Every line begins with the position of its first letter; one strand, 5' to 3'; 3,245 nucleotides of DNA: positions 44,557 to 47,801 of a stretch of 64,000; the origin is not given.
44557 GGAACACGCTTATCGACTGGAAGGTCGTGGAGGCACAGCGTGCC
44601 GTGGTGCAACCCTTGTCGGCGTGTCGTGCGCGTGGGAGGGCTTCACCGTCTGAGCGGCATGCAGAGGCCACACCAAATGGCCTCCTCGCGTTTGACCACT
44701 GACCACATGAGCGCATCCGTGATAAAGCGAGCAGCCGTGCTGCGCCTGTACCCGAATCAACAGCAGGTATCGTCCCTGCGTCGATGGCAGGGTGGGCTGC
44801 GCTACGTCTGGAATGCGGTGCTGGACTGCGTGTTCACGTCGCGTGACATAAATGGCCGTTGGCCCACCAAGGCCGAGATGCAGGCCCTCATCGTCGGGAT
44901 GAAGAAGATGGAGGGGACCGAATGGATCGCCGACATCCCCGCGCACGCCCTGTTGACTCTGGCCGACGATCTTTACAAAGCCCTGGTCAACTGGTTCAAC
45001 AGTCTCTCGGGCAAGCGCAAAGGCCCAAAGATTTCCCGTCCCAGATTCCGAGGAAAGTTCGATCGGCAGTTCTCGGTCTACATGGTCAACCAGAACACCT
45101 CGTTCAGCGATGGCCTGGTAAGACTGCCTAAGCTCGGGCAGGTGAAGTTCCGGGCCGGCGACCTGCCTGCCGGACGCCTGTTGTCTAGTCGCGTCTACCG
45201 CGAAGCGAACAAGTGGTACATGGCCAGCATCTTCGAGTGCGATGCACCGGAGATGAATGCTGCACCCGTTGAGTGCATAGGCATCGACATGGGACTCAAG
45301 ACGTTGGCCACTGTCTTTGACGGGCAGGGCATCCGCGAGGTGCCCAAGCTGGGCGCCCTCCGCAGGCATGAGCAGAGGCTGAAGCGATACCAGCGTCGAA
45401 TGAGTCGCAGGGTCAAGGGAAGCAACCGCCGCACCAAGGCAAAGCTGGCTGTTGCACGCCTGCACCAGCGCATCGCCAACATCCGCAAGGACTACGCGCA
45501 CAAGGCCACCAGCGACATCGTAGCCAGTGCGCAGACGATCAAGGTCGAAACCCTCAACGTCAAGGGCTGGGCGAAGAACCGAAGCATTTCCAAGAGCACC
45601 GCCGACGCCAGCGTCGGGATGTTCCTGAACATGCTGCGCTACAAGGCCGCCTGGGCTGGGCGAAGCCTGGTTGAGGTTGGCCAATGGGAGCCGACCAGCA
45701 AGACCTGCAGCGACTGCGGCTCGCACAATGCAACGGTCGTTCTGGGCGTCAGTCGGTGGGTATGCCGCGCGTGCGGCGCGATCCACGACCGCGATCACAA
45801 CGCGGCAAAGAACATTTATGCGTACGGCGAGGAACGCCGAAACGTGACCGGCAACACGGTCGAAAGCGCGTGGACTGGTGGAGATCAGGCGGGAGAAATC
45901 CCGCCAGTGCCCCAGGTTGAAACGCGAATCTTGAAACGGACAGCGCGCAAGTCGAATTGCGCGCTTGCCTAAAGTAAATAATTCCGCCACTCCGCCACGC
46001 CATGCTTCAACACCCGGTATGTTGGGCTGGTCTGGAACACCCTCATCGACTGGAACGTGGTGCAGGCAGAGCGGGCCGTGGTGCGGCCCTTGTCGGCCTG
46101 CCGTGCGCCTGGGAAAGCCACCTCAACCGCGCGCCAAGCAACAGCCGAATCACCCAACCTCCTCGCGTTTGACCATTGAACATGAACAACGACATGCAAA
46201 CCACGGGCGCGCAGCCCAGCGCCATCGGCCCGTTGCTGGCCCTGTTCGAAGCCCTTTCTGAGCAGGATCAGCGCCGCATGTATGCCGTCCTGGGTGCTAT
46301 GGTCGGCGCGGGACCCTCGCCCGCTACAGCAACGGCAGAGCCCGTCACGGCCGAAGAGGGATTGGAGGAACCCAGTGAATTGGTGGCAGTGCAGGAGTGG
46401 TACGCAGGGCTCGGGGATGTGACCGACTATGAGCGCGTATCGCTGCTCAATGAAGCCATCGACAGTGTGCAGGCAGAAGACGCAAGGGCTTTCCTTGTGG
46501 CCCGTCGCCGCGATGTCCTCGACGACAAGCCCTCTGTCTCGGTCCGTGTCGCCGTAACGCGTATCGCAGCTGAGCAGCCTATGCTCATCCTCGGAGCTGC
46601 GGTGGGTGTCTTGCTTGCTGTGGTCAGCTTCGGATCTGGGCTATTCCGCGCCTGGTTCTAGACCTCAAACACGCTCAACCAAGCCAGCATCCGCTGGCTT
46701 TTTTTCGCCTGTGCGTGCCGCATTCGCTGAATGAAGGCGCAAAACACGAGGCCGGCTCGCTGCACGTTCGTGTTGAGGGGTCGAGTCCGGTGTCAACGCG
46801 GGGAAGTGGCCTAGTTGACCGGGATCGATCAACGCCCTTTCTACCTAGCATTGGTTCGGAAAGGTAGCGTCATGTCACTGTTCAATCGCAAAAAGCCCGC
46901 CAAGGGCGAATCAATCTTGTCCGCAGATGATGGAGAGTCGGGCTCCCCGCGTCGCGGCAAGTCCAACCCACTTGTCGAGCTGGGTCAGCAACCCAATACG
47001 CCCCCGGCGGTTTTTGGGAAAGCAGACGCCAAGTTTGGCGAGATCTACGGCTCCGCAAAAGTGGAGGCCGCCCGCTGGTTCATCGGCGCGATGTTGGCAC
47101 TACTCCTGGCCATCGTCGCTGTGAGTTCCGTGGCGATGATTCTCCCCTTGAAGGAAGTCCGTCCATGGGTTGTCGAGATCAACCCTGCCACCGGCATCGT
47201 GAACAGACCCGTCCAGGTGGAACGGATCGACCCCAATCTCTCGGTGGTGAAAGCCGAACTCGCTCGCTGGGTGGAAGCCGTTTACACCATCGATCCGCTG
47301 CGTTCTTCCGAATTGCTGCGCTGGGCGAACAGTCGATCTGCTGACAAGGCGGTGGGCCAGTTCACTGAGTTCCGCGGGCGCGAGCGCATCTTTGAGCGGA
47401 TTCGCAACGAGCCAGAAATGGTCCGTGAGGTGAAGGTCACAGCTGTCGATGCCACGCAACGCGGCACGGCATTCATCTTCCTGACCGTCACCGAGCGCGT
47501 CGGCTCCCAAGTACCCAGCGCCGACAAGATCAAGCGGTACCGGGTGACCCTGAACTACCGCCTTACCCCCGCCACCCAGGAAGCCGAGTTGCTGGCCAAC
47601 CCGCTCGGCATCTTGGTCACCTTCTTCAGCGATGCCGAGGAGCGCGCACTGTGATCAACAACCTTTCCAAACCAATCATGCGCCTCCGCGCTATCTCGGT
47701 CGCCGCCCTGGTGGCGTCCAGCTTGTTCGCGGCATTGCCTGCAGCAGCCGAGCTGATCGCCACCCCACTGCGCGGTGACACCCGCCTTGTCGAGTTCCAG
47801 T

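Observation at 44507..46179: Candidate RNA-guided homing element with a recoded rescue: tnpB between two diverged copies of the SLT gene end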

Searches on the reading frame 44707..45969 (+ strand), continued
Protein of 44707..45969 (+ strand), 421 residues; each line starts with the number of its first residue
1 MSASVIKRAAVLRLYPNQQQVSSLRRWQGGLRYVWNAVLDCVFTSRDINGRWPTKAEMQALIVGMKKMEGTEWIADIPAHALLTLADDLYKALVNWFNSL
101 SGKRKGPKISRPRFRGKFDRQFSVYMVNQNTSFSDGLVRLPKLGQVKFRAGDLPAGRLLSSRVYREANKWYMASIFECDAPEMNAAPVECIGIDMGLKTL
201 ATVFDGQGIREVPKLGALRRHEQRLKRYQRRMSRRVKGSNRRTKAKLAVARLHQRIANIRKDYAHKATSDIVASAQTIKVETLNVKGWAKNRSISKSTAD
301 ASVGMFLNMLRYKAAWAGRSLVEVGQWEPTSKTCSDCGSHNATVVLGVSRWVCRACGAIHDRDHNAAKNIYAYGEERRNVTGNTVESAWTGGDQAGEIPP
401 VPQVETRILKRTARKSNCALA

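Call 64: find_encoding_contigs(protein=P0242, flank=6000, max_places=2)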
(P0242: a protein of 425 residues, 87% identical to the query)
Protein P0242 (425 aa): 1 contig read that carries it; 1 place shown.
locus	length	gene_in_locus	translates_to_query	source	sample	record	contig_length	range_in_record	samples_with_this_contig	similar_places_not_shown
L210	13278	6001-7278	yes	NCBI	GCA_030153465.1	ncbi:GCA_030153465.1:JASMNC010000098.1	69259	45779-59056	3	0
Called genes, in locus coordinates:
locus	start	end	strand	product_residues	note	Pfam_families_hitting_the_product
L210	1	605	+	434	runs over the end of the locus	PF12323:HTH_OrfB_IS605, PF01385:OrfB_IS605, PF07282:Cas12f1-like_TNB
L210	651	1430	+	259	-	-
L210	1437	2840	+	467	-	PF04610:TrbL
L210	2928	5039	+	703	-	PF05673:DUF815 (faint), PF05496:RuvB_N (faint), PF00004:AAA, PF00910:RNA_helicase (faint), PF06068:TIP49 (faint), PF07728:AAA_5 (faint), PF13191:AAA_16 (faint), PF00004:AAA, +5 more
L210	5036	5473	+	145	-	-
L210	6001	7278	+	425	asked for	PF12323:HTH_OrfB_IS605, PF01385:OrfB_IS605, PF07282:Cas12f1-like_TNB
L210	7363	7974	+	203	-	PF07282:Cas12f1-like_TNB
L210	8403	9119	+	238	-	PF04335:VirB8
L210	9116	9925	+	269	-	PF03524:CagX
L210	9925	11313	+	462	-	PF03743:TrbI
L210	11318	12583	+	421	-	PF03524:CagX, PF10671:TcpQ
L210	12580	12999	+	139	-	PF10671:TcpQ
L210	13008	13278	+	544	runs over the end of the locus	PF07655:Secretin_N_2 (weak), PF00263:Secretin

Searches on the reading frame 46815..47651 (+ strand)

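Call 6: search_protein_families(library=pfam, proteins=[window:46815-47651:+])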
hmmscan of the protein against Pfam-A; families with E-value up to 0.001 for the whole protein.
window:46815-47651:+ (279 aa): 1 family
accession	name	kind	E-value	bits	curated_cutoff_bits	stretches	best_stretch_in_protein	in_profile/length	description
PF04335.19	VirB8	-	8.5e-37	127.5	23.2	1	74-276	6-213/213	VirB8 protein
